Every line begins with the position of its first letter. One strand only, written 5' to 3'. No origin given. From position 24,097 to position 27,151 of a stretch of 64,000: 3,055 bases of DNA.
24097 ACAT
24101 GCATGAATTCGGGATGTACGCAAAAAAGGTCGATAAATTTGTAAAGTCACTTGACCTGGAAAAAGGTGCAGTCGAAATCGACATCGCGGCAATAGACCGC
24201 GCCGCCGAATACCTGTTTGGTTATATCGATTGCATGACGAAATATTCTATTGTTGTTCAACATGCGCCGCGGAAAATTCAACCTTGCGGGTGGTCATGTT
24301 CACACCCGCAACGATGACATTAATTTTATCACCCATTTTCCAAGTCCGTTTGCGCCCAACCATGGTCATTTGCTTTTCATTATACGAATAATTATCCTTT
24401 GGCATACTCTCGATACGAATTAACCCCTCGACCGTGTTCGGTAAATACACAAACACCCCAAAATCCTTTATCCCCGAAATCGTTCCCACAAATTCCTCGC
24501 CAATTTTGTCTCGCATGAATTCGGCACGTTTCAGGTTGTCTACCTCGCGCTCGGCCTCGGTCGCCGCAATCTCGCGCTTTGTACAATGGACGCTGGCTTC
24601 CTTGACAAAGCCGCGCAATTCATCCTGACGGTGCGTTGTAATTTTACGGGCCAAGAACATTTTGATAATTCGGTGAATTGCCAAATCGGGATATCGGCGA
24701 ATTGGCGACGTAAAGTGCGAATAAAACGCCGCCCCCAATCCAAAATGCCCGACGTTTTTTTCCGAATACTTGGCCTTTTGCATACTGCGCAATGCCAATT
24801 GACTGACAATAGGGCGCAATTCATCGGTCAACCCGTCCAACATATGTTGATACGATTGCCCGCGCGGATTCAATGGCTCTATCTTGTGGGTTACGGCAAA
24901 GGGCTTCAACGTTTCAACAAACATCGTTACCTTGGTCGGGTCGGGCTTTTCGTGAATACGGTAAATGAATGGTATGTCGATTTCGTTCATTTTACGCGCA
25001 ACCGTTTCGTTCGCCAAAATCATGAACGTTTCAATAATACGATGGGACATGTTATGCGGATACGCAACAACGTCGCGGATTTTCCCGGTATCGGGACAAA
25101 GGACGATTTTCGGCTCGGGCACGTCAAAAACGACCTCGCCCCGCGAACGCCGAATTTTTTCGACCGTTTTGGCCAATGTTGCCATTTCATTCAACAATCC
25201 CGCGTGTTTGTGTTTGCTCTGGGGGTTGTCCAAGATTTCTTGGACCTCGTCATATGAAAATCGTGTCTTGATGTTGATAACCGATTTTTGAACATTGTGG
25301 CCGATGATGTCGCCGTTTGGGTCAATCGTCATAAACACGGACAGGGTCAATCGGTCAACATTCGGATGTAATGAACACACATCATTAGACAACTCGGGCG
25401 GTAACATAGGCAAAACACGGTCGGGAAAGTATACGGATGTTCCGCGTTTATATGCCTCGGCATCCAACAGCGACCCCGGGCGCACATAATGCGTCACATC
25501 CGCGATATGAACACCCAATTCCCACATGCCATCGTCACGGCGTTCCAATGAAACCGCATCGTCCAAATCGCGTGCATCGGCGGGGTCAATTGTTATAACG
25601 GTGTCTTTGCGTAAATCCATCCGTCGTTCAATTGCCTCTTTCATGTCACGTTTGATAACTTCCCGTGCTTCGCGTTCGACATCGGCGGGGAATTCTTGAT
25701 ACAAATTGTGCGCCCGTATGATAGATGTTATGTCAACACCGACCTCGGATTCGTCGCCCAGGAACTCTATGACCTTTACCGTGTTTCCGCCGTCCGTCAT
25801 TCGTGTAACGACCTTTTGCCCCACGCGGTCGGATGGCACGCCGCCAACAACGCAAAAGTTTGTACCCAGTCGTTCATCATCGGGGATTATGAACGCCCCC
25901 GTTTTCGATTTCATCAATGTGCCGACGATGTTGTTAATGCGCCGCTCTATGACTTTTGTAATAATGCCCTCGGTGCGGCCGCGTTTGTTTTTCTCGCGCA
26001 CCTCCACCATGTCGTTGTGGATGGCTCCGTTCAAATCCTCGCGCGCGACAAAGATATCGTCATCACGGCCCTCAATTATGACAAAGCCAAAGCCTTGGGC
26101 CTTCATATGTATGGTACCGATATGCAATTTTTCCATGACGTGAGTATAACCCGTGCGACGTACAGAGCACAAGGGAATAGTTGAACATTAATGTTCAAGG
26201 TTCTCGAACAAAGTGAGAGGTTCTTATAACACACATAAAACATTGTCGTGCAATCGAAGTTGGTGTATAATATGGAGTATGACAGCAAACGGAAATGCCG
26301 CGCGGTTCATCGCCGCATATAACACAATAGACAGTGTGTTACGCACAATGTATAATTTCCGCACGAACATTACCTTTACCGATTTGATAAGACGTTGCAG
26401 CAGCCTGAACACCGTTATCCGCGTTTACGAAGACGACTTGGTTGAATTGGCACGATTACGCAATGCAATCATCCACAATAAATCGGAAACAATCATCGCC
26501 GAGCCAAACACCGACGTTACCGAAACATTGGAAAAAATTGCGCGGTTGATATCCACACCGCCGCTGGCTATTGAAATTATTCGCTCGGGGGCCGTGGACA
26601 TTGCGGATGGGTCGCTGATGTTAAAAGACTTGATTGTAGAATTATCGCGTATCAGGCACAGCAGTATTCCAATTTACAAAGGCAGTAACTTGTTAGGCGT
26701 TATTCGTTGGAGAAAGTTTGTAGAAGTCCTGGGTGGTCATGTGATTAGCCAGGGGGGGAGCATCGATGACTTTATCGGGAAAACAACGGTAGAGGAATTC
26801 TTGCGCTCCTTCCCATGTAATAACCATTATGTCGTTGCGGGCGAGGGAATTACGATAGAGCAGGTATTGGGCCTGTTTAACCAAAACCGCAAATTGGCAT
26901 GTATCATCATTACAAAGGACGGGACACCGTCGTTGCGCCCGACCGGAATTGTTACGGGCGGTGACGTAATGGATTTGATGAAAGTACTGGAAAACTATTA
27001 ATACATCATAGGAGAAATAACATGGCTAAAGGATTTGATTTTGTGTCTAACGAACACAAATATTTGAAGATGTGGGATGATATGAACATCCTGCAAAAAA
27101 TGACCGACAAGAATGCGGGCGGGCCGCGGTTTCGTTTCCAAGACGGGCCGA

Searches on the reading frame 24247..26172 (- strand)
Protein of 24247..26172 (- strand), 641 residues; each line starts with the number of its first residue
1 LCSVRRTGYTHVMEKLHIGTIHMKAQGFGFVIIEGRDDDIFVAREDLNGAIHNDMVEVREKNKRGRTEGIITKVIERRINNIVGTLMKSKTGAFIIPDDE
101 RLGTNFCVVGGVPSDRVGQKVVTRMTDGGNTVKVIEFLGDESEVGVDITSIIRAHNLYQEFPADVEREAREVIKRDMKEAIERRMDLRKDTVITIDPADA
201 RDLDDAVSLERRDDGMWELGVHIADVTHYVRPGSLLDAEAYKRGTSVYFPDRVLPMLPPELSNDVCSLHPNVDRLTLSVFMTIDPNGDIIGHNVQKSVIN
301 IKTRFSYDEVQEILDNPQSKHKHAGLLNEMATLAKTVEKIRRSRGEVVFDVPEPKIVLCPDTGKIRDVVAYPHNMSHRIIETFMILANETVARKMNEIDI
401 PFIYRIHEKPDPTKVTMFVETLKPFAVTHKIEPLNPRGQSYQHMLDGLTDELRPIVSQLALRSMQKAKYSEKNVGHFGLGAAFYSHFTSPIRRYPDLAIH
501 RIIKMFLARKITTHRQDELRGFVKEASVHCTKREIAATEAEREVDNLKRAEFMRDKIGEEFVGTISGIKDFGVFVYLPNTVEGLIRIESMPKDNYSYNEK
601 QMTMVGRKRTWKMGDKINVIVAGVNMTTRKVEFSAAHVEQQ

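Call 56: search_protein_families(library=pfam, proteins=[window:24247-26172:-], max_evalue=0.00001)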
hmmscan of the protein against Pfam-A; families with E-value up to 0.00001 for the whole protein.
window:24247-26172:- (641 aa): 4 families
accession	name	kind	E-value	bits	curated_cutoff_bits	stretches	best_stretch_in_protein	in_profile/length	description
PF00773.25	RNB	-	8.1e-114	380.7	29.3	1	184-508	1-325/326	RNB domain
PF17876.7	CSD2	-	1.1e-15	57.9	26.2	1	94-162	1-74/74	Cold shock domain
PF08206.17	OB_RNB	-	1.7e-13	50.5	24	1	19-73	1-57/58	Ribonuclease B OB domain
PF00575.29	S1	-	4.8e-10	40.1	22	1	555-634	2-72/74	S1 RNA binding domain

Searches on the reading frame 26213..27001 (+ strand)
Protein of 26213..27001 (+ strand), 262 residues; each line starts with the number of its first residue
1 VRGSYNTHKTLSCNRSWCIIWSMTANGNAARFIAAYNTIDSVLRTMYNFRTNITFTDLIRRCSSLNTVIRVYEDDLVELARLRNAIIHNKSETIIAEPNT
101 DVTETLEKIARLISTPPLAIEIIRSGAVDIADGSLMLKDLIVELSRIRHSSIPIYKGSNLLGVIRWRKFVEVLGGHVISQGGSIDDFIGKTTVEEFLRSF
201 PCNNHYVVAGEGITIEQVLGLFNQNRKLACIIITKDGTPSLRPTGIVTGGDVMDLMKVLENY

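Call 80: search_protein_families(library=pfam, proteins=[window:26213-27001:+], max_evalue=0.0001)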
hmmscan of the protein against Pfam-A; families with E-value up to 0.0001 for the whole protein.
window:26213-27001:+ (262 aa): 1 family
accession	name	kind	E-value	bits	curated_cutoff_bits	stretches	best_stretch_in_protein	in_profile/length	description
PF00571.33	CBS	-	9.2e-07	29.6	24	0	203-256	6-55/57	CBS domain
